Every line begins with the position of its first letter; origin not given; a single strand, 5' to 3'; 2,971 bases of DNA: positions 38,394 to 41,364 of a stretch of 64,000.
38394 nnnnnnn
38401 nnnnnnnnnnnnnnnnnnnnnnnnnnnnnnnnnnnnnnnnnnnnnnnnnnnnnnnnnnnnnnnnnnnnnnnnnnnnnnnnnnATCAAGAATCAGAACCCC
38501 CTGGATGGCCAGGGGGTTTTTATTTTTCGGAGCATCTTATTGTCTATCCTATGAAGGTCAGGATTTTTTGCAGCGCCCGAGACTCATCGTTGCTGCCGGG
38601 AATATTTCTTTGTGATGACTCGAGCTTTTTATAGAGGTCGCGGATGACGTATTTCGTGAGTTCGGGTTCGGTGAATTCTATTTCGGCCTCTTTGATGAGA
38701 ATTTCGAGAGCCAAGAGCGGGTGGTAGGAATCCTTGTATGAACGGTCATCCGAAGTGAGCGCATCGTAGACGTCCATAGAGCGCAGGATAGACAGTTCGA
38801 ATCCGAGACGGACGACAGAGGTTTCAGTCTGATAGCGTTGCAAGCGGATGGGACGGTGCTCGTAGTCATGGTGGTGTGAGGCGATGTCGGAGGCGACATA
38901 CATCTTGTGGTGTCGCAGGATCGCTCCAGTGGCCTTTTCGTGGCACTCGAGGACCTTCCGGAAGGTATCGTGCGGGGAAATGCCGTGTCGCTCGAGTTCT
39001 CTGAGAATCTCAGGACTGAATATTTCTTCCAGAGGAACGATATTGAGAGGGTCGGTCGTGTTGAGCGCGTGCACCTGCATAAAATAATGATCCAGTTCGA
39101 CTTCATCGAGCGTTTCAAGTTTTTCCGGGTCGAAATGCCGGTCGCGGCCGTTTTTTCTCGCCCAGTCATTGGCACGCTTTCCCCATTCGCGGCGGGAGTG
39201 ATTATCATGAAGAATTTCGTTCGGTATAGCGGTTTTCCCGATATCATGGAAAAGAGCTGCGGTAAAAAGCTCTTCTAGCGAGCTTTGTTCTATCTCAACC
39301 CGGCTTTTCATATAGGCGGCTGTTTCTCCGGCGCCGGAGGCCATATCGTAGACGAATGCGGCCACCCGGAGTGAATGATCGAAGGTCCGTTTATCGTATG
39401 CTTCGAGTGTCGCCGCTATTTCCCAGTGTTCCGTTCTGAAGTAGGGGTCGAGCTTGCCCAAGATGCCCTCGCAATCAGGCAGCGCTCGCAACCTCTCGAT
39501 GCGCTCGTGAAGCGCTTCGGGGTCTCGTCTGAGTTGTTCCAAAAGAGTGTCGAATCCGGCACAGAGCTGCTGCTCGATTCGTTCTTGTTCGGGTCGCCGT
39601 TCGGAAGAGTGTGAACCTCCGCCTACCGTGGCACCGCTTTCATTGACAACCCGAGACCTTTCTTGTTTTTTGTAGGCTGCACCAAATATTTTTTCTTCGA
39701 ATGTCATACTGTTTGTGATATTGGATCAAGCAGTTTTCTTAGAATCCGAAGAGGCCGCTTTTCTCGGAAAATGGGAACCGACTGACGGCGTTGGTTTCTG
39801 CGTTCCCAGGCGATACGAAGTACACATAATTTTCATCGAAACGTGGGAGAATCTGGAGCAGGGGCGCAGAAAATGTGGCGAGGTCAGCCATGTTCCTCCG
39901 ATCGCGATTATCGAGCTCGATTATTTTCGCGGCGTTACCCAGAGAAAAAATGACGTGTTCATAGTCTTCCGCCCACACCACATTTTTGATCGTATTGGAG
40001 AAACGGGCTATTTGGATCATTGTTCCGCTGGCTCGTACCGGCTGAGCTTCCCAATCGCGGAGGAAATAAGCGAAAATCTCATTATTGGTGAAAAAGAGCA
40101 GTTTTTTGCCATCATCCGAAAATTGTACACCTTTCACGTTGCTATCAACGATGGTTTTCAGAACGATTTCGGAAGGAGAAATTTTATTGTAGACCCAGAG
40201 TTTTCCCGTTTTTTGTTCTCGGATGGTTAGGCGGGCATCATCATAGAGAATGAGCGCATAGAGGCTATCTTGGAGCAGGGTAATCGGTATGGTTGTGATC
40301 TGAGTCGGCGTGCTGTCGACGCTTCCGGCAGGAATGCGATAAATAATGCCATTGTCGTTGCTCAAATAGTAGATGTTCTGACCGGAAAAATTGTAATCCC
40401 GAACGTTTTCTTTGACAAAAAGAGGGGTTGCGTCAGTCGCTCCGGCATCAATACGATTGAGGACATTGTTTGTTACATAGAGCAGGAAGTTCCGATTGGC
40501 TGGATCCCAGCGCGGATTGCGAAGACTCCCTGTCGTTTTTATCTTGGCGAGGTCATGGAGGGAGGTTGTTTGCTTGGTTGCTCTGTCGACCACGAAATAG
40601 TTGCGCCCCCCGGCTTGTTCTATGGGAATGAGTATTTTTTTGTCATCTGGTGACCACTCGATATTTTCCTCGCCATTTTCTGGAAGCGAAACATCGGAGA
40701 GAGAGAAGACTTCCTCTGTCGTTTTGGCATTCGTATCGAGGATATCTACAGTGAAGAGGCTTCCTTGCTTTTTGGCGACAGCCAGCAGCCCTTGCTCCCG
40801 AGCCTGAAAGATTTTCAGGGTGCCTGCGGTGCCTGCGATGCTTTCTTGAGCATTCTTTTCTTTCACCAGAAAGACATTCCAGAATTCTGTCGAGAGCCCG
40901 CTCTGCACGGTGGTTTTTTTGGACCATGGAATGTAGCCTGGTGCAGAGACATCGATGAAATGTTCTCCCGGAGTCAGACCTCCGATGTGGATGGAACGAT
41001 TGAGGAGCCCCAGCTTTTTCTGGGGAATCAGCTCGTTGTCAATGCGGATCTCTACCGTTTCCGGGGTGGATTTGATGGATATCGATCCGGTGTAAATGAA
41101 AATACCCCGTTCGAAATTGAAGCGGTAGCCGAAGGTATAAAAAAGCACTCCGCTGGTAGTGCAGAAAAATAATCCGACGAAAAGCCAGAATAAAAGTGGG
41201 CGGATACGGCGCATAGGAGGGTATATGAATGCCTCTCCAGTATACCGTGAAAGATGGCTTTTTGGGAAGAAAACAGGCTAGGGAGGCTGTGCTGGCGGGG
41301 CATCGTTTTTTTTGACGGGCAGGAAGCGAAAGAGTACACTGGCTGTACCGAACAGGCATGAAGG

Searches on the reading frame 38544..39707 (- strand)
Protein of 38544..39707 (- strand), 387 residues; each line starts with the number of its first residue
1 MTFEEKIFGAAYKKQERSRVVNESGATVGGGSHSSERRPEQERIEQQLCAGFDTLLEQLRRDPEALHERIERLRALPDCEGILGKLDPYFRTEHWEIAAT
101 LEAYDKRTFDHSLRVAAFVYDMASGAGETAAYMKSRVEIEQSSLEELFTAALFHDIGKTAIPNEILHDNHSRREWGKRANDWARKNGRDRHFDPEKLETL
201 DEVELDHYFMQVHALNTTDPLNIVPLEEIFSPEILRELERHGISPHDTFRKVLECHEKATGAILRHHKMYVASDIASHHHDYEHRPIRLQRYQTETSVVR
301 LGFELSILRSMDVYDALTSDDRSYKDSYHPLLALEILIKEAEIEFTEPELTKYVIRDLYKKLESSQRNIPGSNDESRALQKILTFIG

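Call 78: search_protein_families(library=pfam, proteins=[window:38544-39707:-], max_evalue=0.0001)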
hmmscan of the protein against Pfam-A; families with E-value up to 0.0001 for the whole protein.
window:38544-39707:- (387 aa): 2 families
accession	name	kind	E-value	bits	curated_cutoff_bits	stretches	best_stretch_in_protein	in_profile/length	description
PF13487.12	HD_5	-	1.5e-08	35.1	27.2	1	120-173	15-68/170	HD domain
PF01966.28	HD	-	1.6e-08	35.2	22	1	108-191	1-85/116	HD domain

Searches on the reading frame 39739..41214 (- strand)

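Call 78: search_protein_families(library=pfam, proteins=[window:39739-41214:-], max_evalue=0.0001)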
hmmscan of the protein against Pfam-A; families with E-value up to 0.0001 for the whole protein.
window:39739-41214:- (491 aa): 1 family
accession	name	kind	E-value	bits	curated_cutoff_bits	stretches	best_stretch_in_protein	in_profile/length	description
PF25460.1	Beta-prop_Aladin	-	2.1e-05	24.3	171.1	0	342-446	138-244/340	Aladin seven-bladed propeller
